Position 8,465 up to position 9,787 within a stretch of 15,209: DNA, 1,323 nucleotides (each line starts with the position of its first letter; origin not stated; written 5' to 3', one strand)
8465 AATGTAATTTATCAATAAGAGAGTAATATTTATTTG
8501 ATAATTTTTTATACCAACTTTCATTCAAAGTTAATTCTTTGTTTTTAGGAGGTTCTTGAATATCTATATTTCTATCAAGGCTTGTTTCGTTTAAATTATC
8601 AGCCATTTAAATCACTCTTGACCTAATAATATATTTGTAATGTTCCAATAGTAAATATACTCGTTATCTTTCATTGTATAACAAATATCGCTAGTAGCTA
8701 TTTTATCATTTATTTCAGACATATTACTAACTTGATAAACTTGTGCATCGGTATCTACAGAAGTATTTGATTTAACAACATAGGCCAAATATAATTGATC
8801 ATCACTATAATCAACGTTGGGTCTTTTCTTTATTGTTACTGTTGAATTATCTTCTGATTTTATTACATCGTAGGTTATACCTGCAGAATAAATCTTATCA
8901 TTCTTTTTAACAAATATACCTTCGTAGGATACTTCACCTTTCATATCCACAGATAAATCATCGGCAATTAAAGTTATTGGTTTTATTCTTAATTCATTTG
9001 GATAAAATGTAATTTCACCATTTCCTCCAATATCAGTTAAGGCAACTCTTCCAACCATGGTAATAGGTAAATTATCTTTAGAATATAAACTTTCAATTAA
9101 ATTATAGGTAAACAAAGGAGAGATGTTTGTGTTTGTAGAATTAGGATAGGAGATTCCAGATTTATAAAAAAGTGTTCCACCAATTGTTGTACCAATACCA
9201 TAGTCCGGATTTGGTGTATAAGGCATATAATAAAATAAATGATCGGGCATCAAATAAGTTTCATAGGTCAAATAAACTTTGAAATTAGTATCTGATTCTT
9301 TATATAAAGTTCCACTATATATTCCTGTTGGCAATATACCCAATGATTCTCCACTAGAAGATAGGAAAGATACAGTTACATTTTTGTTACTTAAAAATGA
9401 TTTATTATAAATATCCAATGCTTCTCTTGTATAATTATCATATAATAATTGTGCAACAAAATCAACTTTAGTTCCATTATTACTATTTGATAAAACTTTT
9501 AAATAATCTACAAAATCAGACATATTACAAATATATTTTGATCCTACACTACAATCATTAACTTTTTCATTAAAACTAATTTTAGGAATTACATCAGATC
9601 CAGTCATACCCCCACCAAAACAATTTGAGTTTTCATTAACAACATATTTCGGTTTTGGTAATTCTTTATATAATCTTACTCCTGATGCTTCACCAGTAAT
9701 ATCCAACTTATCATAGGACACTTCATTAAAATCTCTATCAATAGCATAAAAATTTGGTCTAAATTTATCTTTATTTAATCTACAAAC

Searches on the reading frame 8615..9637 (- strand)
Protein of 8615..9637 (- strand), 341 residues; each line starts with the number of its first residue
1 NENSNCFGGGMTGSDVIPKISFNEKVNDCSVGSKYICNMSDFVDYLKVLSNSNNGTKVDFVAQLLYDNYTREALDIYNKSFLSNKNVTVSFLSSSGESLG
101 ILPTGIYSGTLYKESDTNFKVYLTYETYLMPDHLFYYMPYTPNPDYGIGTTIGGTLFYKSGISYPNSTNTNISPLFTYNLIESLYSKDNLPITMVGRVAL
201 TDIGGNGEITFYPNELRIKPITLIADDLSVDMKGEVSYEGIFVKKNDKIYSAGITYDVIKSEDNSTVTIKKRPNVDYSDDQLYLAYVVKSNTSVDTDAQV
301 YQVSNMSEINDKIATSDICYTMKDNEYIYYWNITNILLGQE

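Call 29: search_protein_families(library=pfam, proteins=[window:8615-9637:-], max_evalue=10)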
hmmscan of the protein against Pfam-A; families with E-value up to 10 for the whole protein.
window:8615-9637:- (341 aa): 1 family
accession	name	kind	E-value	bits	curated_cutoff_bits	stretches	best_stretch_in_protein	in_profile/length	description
PF20780.2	TssR_M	-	0.047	13.8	25.7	1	298-326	25-53/86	TssR second domain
